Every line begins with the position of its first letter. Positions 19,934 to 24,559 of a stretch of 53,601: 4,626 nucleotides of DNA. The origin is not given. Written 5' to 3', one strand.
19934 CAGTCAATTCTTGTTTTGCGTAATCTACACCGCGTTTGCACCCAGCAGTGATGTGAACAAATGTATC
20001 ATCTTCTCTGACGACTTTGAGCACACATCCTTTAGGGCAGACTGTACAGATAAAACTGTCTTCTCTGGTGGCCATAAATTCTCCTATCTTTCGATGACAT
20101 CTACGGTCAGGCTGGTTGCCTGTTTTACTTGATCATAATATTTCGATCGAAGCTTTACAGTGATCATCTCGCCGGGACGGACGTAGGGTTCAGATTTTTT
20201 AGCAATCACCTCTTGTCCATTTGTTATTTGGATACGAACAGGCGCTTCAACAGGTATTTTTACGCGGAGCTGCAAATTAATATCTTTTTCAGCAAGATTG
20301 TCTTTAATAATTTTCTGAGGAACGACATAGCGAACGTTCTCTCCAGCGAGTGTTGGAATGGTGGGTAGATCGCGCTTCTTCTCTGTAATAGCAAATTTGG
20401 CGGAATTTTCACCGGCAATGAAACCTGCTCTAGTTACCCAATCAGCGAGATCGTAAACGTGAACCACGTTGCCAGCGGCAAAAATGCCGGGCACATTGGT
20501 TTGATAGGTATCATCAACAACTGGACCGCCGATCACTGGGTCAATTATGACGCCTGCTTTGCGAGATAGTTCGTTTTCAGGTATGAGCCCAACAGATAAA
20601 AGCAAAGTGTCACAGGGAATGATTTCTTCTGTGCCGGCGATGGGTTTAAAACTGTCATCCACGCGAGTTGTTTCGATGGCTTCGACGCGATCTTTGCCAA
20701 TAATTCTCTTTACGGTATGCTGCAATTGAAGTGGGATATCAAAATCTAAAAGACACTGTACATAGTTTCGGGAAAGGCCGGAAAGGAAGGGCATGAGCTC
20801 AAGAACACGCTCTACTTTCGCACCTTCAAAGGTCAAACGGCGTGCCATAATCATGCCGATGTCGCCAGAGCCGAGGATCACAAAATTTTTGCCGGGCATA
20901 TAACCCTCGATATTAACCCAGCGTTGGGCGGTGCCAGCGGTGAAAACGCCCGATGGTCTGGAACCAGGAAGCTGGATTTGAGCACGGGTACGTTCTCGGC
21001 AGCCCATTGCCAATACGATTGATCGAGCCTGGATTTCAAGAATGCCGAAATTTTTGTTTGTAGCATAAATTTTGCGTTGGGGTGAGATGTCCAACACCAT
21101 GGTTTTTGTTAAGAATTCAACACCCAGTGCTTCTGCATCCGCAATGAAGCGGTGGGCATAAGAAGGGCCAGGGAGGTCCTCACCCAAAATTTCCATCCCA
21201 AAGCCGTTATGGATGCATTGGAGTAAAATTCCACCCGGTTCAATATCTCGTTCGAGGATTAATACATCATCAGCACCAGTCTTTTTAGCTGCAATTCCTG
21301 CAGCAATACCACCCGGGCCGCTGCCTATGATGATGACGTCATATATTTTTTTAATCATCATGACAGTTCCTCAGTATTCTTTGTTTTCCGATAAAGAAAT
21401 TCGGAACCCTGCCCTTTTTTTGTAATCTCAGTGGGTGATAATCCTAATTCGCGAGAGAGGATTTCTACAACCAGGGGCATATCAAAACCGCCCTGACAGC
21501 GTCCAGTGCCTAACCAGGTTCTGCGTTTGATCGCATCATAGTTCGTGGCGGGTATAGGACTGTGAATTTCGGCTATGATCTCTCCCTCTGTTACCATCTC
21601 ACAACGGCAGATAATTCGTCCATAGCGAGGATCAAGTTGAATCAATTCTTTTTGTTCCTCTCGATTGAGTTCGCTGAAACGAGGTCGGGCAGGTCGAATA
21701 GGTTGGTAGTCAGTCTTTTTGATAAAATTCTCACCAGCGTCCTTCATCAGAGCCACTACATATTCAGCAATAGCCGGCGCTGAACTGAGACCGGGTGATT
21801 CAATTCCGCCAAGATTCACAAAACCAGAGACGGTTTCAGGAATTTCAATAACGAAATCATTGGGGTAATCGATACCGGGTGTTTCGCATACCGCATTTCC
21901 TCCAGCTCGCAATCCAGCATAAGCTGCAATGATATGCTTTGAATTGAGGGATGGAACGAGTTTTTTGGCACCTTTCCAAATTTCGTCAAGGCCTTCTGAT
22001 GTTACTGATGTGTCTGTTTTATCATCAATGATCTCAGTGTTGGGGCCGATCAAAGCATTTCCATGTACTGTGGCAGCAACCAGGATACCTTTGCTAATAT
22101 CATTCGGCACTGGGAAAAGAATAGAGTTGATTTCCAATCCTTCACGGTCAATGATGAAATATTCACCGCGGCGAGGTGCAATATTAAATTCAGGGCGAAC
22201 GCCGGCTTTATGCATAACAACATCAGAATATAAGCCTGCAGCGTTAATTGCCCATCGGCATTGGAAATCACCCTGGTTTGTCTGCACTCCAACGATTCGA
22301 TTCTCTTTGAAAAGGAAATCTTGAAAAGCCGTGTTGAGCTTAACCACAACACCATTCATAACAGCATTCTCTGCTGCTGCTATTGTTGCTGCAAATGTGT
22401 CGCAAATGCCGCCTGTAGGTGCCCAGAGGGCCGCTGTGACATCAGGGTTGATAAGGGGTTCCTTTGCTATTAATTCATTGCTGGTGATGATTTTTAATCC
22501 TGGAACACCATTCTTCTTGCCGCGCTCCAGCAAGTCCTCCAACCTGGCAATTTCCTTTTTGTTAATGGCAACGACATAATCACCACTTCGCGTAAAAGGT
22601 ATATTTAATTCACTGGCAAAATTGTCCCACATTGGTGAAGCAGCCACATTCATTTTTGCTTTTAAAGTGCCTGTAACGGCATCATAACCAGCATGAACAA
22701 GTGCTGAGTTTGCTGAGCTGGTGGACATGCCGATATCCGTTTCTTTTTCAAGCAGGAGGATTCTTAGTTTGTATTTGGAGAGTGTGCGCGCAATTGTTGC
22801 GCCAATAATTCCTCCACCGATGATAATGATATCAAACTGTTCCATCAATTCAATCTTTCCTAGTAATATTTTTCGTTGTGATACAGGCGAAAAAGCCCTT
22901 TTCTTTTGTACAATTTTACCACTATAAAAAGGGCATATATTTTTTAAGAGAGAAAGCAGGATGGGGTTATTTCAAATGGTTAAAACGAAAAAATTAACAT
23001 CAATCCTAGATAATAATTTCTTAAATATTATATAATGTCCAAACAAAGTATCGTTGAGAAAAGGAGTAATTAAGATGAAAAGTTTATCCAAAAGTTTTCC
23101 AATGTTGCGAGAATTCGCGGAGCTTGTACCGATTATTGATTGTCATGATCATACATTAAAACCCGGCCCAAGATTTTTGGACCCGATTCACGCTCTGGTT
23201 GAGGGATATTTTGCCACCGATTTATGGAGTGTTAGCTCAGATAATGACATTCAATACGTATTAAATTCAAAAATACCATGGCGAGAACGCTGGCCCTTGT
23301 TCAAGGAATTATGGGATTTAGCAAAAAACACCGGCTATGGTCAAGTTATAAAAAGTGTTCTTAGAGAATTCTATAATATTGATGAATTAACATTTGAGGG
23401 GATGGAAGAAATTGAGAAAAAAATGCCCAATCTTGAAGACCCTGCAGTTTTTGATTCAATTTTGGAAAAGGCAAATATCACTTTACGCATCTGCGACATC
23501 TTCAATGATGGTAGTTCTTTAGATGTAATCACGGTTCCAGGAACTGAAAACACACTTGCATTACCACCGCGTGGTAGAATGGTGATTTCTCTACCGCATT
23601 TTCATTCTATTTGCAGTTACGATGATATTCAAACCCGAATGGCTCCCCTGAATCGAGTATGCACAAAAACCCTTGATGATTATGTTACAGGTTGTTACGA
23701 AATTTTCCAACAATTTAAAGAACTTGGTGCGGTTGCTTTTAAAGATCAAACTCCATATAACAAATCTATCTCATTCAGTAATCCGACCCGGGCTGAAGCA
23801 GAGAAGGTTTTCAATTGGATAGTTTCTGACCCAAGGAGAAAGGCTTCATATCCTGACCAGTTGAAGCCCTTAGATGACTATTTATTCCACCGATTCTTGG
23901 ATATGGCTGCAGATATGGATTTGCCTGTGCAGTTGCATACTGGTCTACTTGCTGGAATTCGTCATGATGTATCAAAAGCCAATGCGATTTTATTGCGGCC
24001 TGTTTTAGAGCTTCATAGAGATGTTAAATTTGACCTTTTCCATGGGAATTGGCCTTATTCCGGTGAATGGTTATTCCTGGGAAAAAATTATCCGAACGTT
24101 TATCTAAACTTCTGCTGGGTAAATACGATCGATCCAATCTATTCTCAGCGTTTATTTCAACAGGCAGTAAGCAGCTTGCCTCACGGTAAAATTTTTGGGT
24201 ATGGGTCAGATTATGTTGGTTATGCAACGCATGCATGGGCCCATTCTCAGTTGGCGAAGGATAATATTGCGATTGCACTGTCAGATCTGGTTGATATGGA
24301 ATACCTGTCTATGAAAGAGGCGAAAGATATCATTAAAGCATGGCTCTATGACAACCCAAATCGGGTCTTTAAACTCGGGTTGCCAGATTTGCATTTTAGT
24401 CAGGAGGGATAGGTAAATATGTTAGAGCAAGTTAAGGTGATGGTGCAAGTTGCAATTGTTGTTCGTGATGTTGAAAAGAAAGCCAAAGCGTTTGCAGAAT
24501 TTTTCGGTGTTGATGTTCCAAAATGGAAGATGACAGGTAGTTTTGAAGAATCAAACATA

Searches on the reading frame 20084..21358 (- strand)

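Call 39: search_protein_families(library=pfam, proteins=[window:20084-21358:-], max_evalue=0.00001)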
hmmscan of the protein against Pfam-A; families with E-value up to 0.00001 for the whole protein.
window:20084-21358:- (424 aa): 7 families
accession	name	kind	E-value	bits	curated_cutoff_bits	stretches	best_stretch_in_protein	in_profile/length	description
PF07992.20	Pyr_redox_2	-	1.7e-33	116.8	26.1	1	6-305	1-284/291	Pyridine nucleotide-disulphide oxidoreductase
PF13738.12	Pyr_redox_3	-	4.9e-14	52.7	30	0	9-38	1-30/305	Pyridine nucleotide-disulphide oxidoreductase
PF00890.30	FAD_binding_2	-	5.1e-09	36.3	20.4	0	7-38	1-31/414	FAD binding domain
PF12831.13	FAD_oxidored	-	9.2e-07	28.9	27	1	7-45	1-38/416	FAD dependent oxidoreductase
PF13450.12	NAD_binding_8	-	1.4e-06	28.9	21.9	0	10-43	1-33/68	NAD(P)-binding Rossmann-like domain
PF00070.33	Pyr_redox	-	5.7e-06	27.2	22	0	159-231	2-80/82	Pyridine nucleotide-disulphide oxidoreductase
PF03486.20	HI0933_like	-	9.6e-06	25.6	50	0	7-42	2-36/244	HI0933-like protein Rossmann domain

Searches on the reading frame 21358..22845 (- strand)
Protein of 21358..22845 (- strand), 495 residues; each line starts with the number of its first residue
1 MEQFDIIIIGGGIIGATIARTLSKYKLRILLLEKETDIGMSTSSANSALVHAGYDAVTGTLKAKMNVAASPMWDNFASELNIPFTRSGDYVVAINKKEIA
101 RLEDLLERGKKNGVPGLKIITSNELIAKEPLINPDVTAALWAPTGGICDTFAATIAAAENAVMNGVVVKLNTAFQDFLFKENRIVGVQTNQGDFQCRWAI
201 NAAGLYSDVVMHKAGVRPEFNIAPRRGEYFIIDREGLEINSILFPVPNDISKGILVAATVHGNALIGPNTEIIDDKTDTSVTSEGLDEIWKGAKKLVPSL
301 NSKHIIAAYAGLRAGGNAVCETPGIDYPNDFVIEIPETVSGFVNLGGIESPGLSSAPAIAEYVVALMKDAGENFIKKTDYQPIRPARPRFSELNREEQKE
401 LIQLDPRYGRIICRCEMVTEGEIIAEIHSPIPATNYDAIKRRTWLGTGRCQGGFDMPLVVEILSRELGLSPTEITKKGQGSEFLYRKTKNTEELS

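Call 39: search_protein_families(library=pfam, proteins=[window:21358-22845:-], max_evalue=0.00001)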
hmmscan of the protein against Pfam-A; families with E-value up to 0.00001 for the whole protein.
window:21358-22845:- (495 aa): 3 families
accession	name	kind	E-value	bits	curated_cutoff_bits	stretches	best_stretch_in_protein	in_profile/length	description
PF01266.30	DAO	-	2.4e-64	218.5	27.9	1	5-365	1-352/353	FAD dependent oxidoreductase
PF04324.20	Fer2_BFD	-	4.9e-08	33.6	26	1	411-452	1-39/50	BFD-like [2Fe-2S] binding domain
PF13450.12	NAD_binding_8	-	6.3e-08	33.2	21.9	1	8-46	1-39/68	NAD(P)-binding Rossmann-like domain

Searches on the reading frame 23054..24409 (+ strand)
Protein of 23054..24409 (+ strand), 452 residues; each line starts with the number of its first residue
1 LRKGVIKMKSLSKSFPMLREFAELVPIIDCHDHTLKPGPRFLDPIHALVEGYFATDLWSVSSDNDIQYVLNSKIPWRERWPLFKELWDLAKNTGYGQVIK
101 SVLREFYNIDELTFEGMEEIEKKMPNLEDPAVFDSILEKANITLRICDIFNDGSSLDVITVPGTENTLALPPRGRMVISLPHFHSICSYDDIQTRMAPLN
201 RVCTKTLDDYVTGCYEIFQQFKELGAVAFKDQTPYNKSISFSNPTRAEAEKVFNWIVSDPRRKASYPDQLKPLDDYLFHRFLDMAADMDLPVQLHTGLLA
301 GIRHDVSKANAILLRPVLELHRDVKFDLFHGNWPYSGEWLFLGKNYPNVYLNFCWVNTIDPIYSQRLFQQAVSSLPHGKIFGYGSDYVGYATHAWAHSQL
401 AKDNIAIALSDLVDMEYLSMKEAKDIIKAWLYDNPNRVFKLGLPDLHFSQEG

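Call 39: search_protein_families(library=pfam, proteins=[window:23054-24409:+], max_evalue=0.00001)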
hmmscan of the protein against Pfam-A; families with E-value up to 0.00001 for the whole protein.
window:23054-24409:+ (452 aa): 1 family
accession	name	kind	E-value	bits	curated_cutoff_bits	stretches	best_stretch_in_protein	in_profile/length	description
PF04909.20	Amidohydro_2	-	2.5e-11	44.3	26.4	1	269-441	118-289/289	Amidohydrolase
